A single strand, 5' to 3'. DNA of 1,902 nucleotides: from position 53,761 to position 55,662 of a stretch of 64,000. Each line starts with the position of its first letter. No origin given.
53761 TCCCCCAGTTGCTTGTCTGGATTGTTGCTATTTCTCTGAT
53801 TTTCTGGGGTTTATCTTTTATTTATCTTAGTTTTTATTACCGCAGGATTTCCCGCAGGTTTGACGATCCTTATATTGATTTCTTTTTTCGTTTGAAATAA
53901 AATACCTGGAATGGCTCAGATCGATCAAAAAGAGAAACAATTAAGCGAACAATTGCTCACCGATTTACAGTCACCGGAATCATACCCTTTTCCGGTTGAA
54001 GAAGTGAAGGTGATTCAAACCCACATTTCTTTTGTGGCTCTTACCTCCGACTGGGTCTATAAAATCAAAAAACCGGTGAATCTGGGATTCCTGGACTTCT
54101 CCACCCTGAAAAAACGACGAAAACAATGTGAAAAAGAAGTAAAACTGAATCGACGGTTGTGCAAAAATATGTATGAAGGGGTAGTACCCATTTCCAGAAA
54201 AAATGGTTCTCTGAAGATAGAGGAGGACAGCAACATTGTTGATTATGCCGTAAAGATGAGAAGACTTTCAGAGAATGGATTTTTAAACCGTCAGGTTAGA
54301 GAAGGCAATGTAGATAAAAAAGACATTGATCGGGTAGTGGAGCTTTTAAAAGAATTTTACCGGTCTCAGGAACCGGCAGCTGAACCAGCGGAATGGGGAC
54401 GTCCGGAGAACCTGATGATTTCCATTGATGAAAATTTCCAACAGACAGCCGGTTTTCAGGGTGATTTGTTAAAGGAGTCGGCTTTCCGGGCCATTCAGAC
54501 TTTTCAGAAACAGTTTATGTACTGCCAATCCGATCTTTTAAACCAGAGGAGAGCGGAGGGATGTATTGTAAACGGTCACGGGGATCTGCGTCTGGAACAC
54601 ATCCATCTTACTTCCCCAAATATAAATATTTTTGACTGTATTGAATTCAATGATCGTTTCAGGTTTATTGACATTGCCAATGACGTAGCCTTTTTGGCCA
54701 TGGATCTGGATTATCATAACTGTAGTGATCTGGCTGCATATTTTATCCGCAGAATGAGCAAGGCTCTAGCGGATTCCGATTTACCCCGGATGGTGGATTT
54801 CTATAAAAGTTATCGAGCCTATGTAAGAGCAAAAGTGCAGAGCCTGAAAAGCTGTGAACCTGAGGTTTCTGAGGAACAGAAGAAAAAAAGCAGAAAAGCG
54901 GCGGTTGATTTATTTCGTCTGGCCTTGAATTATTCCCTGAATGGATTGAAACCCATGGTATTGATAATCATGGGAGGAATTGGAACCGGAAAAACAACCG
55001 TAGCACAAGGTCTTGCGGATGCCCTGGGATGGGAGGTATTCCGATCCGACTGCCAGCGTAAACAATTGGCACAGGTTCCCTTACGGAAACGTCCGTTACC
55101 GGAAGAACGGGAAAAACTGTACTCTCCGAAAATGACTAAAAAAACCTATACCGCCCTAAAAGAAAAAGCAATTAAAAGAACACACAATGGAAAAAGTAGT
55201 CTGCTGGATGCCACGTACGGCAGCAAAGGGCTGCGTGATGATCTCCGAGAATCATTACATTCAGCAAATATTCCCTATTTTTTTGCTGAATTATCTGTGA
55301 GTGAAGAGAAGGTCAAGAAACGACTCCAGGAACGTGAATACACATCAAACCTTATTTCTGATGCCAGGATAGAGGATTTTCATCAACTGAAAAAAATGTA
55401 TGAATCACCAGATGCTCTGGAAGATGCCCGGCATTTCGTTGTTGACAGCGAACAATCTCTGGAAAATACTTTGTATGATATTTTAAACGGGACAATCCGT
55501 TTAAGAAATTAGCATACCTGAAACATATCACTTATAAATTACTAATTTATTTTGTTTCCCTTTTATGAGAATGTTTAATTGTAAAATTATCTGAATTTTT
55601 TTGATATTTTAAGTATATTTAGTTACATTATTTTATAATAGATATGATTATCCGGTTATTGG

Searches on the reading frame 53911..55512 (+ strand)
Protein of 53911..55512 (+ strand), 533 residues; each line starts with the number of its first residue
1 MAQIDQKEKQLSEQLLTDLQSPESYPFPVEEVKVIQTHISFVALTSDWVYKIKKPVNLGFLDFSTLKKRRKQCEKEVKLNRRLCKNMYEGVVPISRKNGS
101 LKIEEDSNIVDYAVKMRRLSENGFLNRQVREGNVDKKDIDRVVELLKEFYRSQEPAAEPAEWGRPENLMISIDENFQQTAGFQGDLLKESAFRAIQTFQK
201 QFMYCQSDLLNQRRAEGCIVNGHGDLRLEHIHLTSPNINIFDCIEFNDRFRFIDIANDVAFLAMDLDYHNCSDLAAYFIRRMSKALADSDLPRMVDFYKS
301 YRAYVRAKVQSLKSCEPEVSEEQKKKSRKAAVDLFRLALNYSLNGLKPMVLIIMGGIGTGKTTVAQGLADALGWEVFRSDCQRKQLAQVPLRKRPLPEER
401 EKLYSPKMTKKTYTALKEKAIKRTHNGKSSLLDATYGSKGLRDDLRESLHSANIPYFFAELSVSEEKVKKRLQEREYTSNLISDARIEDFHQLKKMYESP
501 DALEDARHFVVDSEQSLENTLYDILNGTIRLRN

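Call 35: search_protein_families(library=pfam, proteins=[window:53911-55512:+], max_evalue=0.001)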
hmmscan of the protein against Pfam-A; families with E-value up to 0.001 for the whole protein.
window:53911-55512:+ (533 aa): 6 families
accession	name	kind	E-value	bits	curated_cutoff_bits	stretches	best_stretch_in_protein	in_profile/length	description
PF13671.12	AAA_33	-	1.1e-16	61.8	27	1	350-500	1-143/143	AAA domain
PF08433.16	KTI12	-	8.6e-05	22.6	22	1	349-502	1-142/271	Chromatin associated protein KTI12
PF13207.12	AAA_17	-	0.00012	22.8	27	1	354-480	1-126/136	AAA domain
PF13238.12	AAA_18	-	0.00014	22.7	29.4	1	352-483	2-119/128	AAA domain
PF13521.12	AAA_28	-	0.00084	20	27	0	352-384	3-34/164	AAA domain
PF01712.25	dNK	-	0.00088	19.5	27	0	352-383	2-33/203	Deoxynucleoside kinase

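Call 38: search_protein_families(library=ncbifam, proteins=[window:53911-55512:+], max_evalue=0.00001)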
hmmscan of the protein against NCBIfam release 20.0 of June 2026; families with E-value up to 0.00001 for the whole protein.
window:53911-55512:+ (533 aa): 0 families
